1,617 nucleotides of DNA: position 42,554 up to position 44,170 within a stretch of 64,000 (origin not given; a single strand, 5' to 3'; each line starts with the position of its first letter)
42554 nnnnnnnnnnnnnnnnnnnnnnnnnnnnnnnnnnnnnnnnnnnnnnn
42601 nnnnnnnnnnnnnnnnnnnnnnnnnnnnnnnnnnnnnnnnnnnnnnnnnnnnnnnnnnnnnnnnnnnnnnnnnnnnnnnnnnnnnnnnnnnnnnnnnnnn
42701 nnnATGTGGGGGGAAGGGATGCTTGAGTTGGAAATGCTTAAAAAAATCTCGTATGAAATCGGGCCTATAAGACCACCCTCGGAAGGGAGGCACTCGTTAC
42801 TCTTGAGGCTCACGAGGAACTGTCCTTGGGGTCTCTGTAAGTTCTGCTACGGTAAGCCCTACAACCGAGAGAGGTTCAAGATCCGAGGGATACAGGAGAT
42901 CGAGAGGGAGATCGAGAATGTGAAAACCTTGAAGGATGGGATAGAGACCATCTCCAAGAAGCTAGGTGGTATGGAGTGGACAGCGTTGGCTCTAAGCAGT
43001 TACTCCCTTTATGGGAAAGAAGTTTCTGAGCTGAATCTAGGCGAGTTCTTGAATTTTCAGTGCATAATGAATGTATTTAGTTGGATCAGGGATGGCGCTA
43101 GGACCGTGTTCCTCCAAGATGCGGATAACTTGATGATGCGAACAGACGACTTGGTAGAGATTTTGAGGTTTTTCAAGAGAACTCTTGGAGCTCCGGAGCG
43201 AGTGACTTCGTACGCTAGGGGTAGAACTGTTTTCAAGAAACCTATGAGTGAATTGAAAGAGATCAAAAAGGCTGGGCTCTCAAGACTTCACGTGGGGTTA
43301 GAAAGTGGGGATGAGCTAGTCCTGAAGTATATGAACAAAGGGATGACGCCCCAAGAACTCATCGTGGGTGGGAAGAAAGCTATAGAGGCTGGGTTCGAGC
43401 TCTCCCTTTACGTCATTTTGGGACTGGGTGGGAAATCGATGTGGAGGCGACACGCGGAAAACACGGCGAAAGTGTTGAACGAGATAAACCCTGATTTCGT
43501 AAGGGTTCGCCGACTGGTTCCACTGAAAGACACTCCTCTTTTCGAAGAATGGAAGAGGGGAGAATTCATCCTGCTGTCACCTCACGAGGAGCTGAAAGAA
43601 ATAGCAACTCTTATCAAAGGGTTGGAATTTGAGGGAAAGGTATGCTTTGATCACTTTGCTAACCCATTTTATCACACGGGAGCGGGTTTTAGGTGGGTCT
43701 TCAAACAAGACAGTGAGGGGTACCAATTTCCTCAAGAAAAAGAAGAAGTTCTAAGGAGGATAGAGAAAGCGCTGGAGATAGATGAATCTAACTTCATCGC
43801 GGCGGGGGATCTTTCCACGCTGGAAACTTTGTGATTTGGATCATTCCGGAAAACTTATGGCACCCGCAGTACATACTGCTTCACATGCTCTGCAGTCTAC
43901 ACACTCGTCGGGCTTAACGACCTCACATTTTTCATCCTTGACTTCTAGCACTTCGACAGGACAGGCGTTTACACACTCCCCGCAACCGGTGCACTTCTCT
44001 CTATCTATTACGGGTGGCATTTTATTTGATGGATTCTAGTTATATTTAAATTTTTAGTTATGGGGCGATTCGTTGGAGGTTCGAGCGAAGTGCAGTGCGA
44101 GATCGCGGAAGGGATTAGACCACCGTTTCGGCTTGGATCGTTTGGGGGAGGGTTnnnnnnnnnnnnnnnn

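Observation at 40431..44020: Methyltransferase / radical SAM / HDAC-like / radical SAM / ferredoxin gene cluster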

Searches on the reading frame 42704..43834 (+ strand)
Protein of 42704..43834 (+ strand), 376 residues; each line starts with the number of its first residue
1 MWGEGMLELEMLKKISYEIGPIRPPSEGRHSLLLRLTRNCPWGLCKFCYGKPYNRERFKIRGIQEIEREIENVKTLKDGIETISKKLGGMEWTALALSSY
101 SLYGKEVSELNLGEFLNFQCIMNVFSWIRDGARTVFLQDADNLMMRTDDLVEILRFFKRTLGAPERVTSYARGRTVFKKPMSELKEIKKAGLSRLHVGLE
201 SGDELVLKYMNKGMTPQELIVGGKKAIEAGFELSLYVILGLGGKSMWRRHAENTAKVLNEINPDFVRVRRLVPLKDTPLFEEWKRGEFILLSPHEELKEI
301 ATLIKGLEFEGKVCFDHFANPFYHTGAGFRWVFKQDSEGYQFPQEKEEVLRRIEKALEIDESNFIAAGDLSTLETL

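Call 3: search_protein_families(library=pfam, proteins=[window:42704-43834:+], max_evalue=0.01)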
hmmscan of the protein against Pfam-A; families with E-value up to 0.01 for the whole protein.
window:42704-43834:+ (376 aa): 2 families
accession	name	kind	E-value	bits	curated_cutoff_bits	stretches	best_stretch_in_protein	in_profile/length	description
PF04055.27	Radical_SAM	-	2.9e-15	57.3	29.5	2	129-247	43-157/166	Radical SAM superfamily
PF16199.10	Radical_SAM_C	-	0.0026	18.3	31.9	1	263-304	1-42/85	Radical_SAM C-terminal domain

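Call 4: search_protein_families(library=ncbifam, proteins=[window:42704-43834:+], max_evalue=0.01)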
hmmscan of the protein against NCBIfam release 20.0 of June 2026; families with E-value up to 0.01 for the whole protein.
window:42704-43834:+ (376 aa): 13 families
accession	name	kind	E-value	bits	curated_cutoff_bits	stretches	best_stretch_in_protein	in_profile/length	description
TIGR04479.1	bcpD_PhpK_rSAM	subfamily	4.1e-10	38.6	600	1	169-282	322-430/504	PhpK family radical SAM P-methyltransferase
TIGR04013.1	B12_SAM_MJ_1487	hypoth_equivalog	8e-09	34.8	251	1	193-281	267-355/382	TIGR04013 family B12-binding domain/radical SAM domain-containing protein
TIGR03471.1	HpnJ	equivalog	2.3e-08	33.4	577.6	1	179-290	285-394/472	hopanoid biosynthesis associated radical SAM protein HpnJ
TIGR01212.1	TIGR01212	equivalog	1.7e-07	30.7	180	1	181-306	126-250/302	tRNA modification radical SAM protein MnmL/YtqA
TIGR01211.1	ELP3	subfamily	4.2e-07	28.8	350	1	183-302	208-328/522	tRNA uridine(34) 5-carboxymethylaminomethyl modification radical SAM/GNAT enzyme Elp3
TIGR04014.1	B12_SAM_MJ_0865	equivalog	1.7e-05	23.8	360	1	145-281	225-356/434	methyl-coenzyme M reductase glutamine C-methyltransferase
TIGR02026.1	BchE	equivalog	2.9e-05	23.1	481.35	0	182-283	288-387/497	magnesium-protoporphyrin IX monomethyl ester anaerobic oxidative cyclase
NF010916.0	PRK14336.1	equivalog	0.00064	18.6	606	0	176-277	219-319/418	tRNA (N6-isopentenyl adenosine(37)-C2)-methylthiotransferase MiaB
NF006060.0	PRK08207.1-3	equivalog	0.0048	15.7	653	1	183-300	257-373/477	coproporphyrinogen III oxidase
TIGR03975.1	rSAM_ocin_1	subfamily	0.006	15.1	281.85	0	182-238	353-409/606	RiPP maturation radical SAM C-methyltransferase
TIGR02668.1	moaA_archaeal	equivalog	0.0063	15.5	325.25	0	184-235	101-153/303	GTP 3',8-cyclase MoaA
TIGR04072.2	rSAM_ladder_B12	equivalog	0.0068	15.1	360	0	182-245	272-335/443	lipid biosynthesis B12-binding/radical SAM protein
TIGR03960.1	rSAM_fuse_unch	hypoth_equivalog_domain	0.0095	14.5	462.3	0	181-243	348-408/605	TIGR03960 family B12-binding radical SAM protein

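Call 5: find_homologous_proteins(query=window:42704-43834:+)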
Query window:42704-43834:+ (376 aa): 7523 proteins with E <= 0.001 among 8000 candidates; the best 120 are listed.
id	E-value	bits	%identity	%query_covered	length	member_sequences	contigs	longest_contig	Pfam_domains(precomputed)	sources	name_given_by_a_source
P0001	2.9e-247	838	99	99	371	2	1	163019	PF04055.28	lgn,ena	-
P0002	2.8e-150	519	60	98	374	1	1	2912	PF04055.28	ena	-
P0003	1.9e-149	516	59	98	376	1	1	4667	PF04055.28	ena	-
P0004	1.7e-147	509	60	97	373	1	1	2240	PF04055.28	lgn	-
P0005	4.7e-145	501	60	97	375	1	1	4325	PF04055.28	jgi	jgi:radical SAM superfamily enzyme YgiQ (UPF0313 family)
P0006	1.6e-144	500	59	97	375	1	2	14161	PF04055.28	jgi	-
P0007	5.4e-144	498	58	98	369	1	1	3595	PF04055.28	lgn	-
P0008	6.0e-144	498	57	98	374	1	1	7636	PF04055.28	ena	-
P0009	9.6e-144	497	58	97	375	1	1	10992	PF04055.28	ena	-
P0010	9.9e-144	497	59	97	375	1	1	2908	PF04055.28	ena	-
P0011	1.0e-143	497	59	97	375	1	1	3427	PF04055.28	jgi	-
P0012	1.3e-143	497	58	98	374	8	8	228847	PF04055.28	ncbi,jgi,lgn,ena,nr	ncbi:MAG: radical SAM protein [Candidatus Nezhaarchaeales archaeon]|nr:MAG: radical SAM protein [Can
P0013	1.5e-143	496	59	97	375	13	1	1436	PF04055.28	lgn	-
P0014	1.8e-143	496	59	97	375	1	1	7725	PF04055.28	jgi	-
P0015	1.9e-143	496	59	97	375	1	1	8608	PF04055.28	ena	-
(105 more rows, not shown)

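Call 6: search_solved_structures(query=window:42704-43834:+, max_evalue=1)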
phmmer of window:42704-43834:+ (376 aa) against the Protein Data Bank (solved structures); distinct sequences matched with E-value up to 1: 10.
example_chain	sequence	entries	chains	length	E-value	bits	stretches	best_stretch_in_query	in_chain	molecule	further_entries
6iad_A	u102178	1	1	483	2.9e-07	32.9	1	182-300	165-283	Histone acetyltransferase, ELP3 family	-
6iaz_A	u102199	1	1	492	3.4e-07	32.7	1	182-300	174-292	Histone acetyltransferase, ELP3 family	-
6ia8_A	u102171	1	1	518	3.4e-07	32.7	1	182-300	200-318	Histone acetyltransferase, ELP3 family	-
8ptx_C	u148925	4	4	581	7.2e-05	25.1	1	125-303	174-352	Elongator complex protein 3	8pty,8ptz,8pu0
8avg_C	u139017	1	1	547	0.0013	20.9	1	133-303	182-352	Elongator complex protein 3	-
9ccb_A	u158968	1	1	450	0.0029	19.8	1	195-284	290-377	Radical SAM core domain-containing protein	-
6qk7_C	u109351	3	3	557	0.1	14.7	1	182-294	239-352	Elongator complex protein 3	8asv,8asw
3ux8_A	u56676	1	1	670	0.26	13.4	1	44-162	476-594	Excinuclease ABC, A subunit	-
2r6f_A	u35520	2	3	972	0.41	12.7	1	44-162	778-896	Excinuclease ABC subunit A | Excinuclease ABC, A subunit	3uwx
7mi0_A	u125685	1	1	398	0.8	11.7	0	197-290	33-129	Glycosyltransferase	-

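Call 10: find_related_loci(query=A1, collection=genome_contigs, flank=10000)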
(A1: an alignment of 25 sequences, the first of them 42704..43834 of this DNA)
Query A1 (376 aa) in genome_contigs; peptide patterns used: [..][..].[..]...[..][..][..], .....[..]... (x = any residue, [..] = any of these).
600 stretches matched a pattern (row limit reached: there are more); 582 encode a relative of the query (tblastn E <= 1e-3); the best 80 are kept; 80 distinct loci.
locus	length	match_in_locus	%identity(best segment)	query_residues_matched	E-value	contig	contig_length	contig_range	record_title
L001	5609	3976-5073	59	8-370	1e-148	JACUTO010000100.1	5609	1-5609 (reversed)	MAG: Candidatus Bathyarchaeota archaeon isolate Kmv02 NODE_6751_length_5609_cov_37.855420, whole genome shotgun sequence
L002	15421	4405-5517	58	7-376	6e-147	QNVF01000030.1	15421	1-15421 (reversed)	MAG: Candidatus Nezhaarchaeota archaeon WYZ-LMO8 Nezharchaeota_archaeon_WYZ-LMO8_contig-30, whole genome shotgun sequenc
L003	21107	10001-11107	59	8-373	2e-144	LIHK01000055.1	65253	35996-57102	MAG: Candidatus Bathyarchaeota archaeon BA2 ba2_19, whole genome shotgun sequence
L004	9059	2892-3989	58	8-370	2e-144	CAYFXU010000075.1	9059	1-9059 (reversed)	MAG TPA_asm: uncultured Candidatus Bathyarchaeia archaeon isolate ERP108616_co2_244 genome assembly, contig: NODE_14755_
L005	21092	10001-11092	58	8-370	4e-144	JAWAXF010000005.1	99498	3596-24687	MAG: Candidatus Bathyarchaeia archaeon isolate ZZQ_201803_bins_101 ZZQ_201803_bins_101_scaffold_5, whole genome shotgun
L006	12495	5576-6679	55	4-370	1e-141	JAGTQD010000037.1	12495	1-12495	MAG: Candidatus Bathyarchaeota archaeon isolate JZ_bin_36.1 JZ_bin_36.1_NODE_37, whole genome shotgun sequence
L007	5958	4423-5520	56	5-367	3e-138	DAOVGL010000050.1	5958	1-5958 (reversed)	MAG TPA_asm: Candidatus Bathyarchaeota archaeon isolate CSMAG_1134 CSMAG_1134_k141_2889079_length_5958_cov_9.8020, whole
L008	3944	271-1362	53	8-370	2e-137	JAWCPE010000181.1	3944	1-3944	MAG: Candidatus Bathyarchaeia archaeon isolate JZ-2_201808_bins_182 JZ-2_201808_bins_182_scaffold_181, whole genome shot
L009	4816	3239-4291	53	6-366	2e-128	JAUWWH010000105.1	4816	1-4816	MAG: Candidatus Bathyarchaeota archaeon isolate CSMAG_2653 CSMAG_2653_k127_2504565_length_4816_cov_19.9823, whole genome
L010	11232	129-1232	52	7-370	3e-126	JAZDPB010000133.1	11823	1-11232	MAG: Chloroflexota bacterium isolate MEGAHIT-group-0.814 k141_14240508, whole genome shotgun sequence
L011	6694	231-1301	53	8-365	2e-125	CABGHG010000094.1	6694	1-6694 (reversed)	MAG: Candidatus Methanolliviera sp. GoM_oil isolate gfbio:mag-sample-2:67c8463b-6cbd-4d56-a398-d795175a9500 genome assem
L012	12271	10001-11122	52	7-376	6e-124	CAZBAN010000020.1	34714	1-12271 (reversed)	MAG TPA_asm: uncultured Dehalococcoidales bacterium isolate binchicken_co89_590 genome assembly, contig: NODE_1762_lengt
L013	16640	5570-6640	53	8-365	3e-123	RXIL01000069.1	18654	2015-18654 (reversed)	MAG: Candidatus Methanolliviera hydrocarbonicum isolate NM1b JGI24025J20009_10001332, whole genome shotgun sequence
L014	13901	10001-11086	52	8-373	2e-122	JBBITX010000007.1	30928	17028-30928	MAG: Candidatus Bathyarchaeota archaeon isolate QH2F170213_bin_406 NODE_338_length_30928_cov_6.463091, whole genome shot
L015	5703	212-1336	50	6-376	7e-123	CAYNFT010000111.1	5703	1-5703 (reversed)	MAG TPA_asm: uncultured Dehalococcoidales bacterium isolate binchicken_co89_477 genome assembly, contig: NODE_30485_leng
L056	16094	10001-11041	50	9-364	6e-110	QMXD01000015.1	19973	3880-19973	MAG: Candidatus Hecatellales archaeon isolate B76_G16 B76_Guay16_scaffold_01248, whole genome shotgun sequence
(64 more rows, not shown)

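Call 11: find_encoding_contigs(protein=P0001, flank=10000, max_places=3)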
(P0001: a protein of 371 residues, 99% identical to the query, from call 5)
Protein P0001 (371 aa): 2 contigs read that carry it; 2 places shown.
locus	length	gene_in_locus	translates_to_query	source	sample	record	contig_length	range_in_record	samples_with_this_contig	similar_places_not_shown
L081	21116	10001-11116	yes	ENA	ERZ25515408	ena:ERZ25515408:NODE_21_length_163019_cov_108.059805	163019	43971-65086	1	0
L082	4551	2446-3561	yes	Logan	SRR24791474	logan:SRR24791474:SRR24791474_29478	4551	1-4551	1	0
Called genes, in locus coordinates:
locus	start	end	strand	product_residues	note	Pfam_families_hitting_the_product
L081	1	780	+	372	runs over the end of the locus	PF00291:PALP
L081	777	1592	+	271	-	PF00290:Trp_syntA, PF00977:His_biosynth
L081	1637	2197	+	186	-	-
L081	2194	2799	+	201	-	-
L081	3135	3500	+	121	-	-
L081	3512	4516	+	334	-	PF19609:DUF6114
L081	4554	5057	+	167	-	PF19741:DUF6230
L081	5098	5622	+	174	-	-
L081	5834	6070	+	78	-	PF02001:DUF134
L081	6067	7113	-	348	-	PF05343:Peptidase_M42, PF01546:Peptidase_M20 (weak)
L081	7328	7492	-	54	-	-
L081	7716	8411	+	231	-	PF01209:Ubie_methyltran, PF03141:Methyltransf_29 (weak), PF02353:CMAS (weak), PF13489:Methyltransf_23, PF13649:Methyltransf_25, PF13847:Methyltransf_31, PF08241:Methyltransf_11, PF08242:Methyltransf_12, +4 more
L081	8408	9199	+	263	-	PF04055:Radical_SAM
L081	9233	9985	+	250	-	PF00850:Hist_deacetyl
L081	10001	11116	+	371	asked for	PF04055:Radical_SAM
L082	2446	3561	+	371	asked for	PF04055:Radical_SAM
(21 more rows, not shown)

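Call 42: predict_structure(alignment_id=A1)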
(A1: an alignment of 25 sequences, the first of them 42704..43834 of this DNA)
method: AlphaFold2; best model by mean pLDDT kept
length: 376 residues; sequences in the alignment: 25
mean_pLDDT: 89.1   pTM: 0.86
mean pLDDT of the five models: 89.1, 88.7, 87.7, 87.1, 86.6
residues with pLDDT >= 90: 248; 70-90: 99; 50-70: 27; < 50: 2
segments of 3 or more residues with pLDDT < 50: none
pLDDT, mean of each block of 10 residues (from residue 1): 72 92 70 87 62 66 95 97 94 94 94 94 94 88 91 96 92 91 97 90 87 88 97 93 87 97 94 83 89 95 97 85 90 88 97 97 92 63
secondary structure, 60 per line:
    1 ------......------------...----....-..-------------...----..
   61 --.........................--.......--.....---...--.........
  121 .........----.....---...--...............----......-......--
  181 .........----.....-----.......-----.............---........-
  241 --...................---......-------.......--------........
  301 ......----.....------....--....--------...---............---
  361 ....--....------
elements in order: H7-12 E32-35 H63-87 H90-96 H99-103 H112-129 E134-138 H147-161 E166-171 H173-178 H181-189 E194-198 H204-210 H216-228 E232-239 H243-261 E265-270 H278-284 H293-306 E311-315 E322-325 E328-331 E340-342 H346-357 H367-370

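Call 46: find_encoding_contigs(protein=P0003, flank=5000, max_places=2)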
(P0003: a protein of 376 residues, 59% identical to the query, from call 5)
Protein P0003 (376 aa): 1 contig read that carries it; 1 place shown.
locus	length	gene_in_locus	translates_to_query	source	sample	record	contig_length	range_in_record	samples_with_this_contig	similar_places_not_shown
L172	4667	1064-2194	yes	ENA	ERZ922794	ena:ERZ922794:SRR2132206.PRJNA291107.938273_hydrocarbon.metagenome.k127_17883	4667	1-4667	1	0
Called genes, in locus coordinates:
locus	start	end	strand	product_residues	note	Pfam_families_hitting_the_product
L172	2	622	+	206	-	?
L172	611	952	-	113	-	PF04430:DUF498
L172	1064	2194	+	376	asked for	PF04055:Radical_SAM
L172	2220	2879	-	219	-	PF00753:Lactamase_B, PF19583:ODP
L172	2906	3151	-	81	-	-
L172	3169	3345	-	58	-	-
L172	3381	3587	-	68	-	PF00994:MoCF_biosynth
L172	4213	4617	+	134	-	PF01402:RHH_1, PF08753:NikR_C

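Call 53: search_protein_families(library=padloc, proteins=[window:42704-43834:+], max_evalue=0.001)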
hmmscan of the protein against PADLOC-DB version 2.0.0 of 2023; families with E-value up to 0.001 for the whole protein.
window:42704-43834:+ (376 aa): 0 families

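Call 60: find_encoding_contigs(protein=P0002, flank=5000, max_places=2)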
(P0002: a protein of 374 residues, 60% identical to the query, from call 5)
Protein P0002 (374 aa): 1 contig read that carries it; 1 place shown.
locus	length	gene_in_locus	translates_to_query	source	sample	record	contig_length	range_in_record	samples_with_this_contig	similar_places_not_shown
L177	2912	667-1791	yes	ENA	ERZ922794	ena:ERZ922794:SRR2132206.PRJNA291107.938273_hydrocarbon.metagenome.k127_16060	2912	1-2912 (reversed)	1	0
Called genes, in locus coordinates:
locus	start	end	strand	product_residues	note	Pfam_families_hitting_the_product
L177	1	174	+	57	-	?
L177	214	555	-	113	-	PF04430:DUF498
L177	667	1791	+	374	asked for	PF04055:Radical_SAM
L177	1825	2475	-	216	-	PF00753:Lactamase_B, PF19583:ODP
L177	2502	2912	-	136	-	?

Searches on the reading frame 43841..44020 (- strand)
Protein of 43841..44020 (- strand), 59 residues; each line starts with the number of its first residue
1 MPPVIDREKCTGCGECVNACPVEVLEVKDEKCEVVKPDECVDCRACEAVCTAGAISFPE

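Call 3: search_protein_families(library=pfam, proteins=[window:43841-44020:-], max_evalue=0.01)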
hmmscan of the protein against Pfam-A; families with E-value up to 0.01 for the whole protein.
window:43841-44020:- (59 aa): 14 families
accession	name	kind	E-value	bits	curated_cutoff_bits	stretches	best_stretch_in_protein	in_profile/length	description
PF00037.32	Fer4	-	8.9e-14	51.1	21.1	2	3-25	1-23/24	4Fe-4S binding domain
PF12837.12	Fer4_6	-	1.8e-12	47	25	2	3-25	2-24/24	4Fe-4S binding domain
PF12797.12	Fer4_2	-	1.3e-10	40.9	24.5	1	2-22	2-22/22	4Fe-4S binding domain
PF12838.12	Fer4_7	-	1.1e-09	39.1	27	1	9-54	1-52/52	4Fe-4S dicluster domain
PF13237.11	Fer4_10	-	1.1e-09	38.6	25.5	1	3-50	2-52/53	4Fe-4S dicluster domain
PF14697.11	Fer4_21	-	9.1e-09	35.8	35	1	4-55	2-57/59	4Fe-4S dicluster domain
PF13187.11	Fer4_9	-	3.2e-08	33.9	27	1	9-55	1-52/52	4Fe-4S dicluster domain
PF12800.12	Fer4_4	-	1.6e-07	31.5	24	1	8-22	2-16/17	4Fe-4S binding domain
PF13484.11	Fer4_16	-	2.9e-06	28.4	30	1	9-30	1-21/66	4Fe-4S double cluster binding domain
PF25160.1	LdpA_Fe-S-bd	-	2.2e-05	24.6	27.6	1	6-28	24-46/49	LdpA Fe-S cluster-binding domain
PF13183.11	Fer4_8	-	0.0003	21.7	27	0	8-22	3-17/68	4Fe-4S dicluster domain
PF12798.12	Fer4_3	-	0.00043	21.3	27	1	10-23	1-14/15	4Fe-4S binding domain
PF17179.9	Fer4_22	-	0.0024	19.1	27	1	5-23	76-94/95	4Fe-4S dicluster domain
PF13370.11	Fer4_13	-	0.0049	18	24.5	1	5-31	1-26/58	4Fe-4S single cluster domain of Ferredoxin I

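Call 4: search_protein_families(library=ncbifam, proteins=[window:43841-44020:-], max_evalue=0.01)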
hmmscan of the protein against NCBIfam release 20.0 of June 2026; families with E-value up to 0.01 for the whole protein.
window:43841-44020:- (59 aa): 82 families (the best 25 are shown)
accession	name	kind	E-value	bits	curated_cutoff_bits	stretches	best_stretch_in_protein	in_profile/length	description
NF040864.1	HgcB_ferredoxin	equivalog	8.8e-13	47.9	99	1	5-56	11-62/93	mercury methylation ferredoxin HgcB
NF043039.1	HgcAB_like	equivalog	6.6e-10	39.1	285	1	5-56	297-350/350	HgcAB-like fusion protein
NF058577.1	FdxA_fam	equivalog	1.3e-09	38.1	65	1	8-54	7-52/52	4Fe-4S ferredoxin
TIGR04395.1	cutC_activ_rSAM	equivalog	6.6e-09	35.5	360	1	5-56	51-104/309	choline TMA-lyase-activating enzyme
NF038196.1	ferrodoxin_EFR1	subfamily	1.3e-08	35.1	75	1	8-57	184-231/242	EFR1 family ferrodoxin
TIGR02700.1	flavo_MJ0208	hypoth_equivalog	1.3e-08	34.4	251.35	1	1-55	141-194/234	dihydromethanopterin reductase (acceptor)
TIGR03294.1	FrhG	equivalog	2.7e-08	33.8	245.5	1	4-52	170-217/228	coenzyme F420 hydrogenase subunit gamma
TIGR02936.1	fdxN_nitrog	equivalog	8.7e-08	32.2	80.55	1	5-38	18-53/91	ferredoxin III, nif-specific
NF045480.1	FdxA_Actino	equivalog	1e-07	32.1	125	1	33-57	33-57/107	ferredoxin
NF045490.1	FdxA_Protbact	equivalog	1.7e-07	31.4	135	1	10-56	9-56/104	ferredoxin FdxA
TIGR02179.1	PorD_KorD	subfamily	2.2e-07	30.9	60.05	1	2-56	19-73/78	2-oxoacid:acceptor oxidoreductase, delta subunit, pyruvate/2-ketoisovalerate family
NF040770.1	hetero_SS_HdrA2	exception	2.5e-07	29.2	1100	1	3-57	572-625/777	CoB-CoM heterodisulfide reductase HdrA2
NF005503.0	PRK07118.1-2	equivalog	2.9e-07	30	252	1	3-56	162-216/292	RnfABCDGE type electron transport complex subunit B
NF042909.1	FMH_DH_FwdF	exception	4.4e-07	29.3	375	1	4-59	221-278/336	tungsten-dependent formylmethanofuran dehydrogenase subunit FwdF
NF045874.1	Vhu_polyferre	exception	4.5e-07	28.9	600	1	5-56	193-244/381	F420-non-reducing hydrogenase associated-polyferredoxin VhuB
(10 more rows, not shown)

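Call 53: search_protein_families(library=padloc, proteins=[window:43841-44020:-], max_evalue=0.001)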
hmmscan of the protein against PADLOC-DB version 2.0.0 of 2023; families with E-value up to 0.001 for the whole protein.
window:43841-44020:- (59 aa): 0 families
